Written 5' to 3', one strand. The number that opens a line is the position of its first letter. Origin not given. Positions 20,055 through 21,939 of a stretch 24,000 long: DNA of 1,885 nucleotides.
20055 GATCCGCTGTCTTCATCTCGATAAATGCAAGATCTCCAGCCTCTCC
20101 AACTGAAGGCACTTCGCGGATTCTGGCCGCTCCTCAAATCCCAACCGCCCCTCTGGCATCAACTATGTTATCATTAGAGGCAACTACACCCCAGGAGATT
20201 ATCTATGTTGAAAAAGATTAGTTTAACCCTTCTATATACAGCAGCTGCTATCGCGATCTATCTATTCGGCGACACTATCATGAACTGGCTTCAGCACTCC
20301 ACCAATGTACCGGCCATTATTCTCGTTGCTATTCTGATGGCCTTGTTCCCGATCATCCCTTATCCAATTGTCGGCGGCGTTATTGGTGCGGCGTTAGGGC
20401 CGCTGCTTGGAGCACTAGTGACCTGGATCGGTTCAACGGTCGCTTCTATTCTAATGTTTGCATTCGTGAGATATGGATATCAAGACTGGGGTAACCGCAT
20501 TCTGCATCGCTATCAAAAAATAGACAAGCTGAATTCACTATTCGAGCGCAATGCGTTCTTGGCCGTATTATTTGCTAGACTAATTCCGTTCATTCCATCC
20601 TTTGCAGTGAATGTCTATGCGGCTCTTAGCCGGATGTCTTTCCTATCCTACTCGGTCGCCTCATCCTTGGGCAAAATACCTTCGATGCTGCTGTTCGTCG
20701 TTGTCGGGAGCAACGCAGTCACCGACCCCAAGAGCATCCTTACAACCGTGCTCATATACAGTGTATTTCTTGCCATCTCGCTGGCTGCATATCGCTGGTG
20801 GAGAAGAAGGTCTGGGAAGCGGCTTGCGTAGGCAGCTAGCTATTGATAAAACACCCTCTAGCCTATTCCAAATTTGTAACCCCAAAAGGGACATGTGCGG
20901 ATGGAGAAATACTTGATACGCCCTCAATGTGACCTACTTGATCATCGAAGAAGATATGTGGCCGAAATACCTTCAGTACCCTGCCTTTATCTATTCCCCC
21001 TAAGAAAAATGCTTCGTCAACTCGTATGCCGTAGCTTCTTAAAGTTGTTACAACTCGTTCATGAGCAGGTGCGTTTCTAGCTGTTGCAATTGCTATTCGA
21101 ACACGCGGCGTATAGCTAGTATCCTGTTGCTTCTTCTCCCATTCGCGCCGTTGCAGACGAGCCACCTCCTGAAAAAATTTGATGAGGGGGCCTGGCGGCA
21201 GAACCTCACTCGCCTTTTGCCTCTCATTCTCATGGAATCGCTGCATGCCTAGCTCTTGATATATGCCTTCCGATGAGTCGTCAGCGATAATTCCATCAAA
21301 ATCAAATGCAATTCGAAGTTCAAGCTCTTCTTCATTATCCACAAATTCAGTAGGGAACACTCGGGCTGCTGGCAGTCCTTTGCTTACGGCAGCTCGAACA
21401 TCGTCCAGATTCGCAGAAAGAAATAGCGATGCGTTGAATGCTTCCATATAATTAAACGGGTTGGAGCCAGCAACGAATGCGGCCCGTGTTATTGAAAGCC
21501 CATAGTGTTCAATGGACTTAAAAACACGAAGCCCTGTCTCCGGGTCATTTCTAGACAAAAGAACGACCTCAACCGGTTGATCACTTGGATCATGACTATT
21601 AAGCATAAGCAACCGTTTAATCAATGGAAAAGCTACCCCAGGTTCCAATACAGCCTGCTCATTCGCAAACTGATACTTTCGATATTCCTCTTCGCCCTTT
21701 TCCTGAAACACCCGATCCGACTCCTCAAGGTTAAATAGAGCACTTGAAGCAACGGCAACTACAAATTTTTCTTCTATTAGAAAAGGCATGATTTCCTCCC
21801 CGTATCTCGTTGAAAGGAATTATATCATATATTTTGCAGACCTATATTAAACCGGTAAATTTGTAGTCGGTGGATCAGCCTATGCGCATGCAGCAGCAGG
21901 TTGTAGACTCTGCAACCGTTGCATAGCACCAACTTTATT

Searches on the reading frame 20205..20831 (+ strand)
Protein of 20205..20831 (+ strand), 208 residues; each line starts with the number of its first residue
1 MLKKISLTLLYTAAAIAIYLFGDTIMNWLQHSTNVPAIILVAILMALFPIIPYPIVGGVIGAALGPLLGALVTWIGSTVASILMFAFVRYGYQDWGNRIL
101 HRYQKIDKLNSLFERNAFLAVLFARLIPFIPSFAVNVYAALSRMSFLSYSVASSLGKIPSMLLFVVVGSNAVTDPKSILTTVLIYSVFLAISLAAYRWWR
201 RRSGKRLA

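Call 89: search_protein_families(library=pfam, proteins=[window:20205-20831:+], max_evalue=0.00001)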
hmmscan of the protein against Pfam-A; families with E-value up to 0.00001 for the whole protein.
window:20205-20831:+ (208 aa): 1 family
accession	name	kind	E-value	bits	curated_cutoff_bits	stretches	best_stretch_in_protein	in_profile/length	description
PF09335.16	VTT_dom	-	7.2e-23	81.8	33.9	1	52-169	2-122/123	VTT domain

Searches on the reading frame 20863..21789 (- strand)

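Call 89: search_protein_families(library=pfam, proteins=[window:20863-21789:-], max_evalue=0.00001)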
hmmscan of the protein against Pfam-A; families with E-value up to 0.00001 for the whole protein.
window:20863-21789:- (308 aa): 1 family
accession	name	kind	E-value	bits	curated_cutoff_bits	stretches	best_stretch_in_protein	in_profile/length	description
PF06189.17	5-nucleotidase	-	9.3e-126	419.1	28.2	1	2-306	2-301/302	5'-nucleotidase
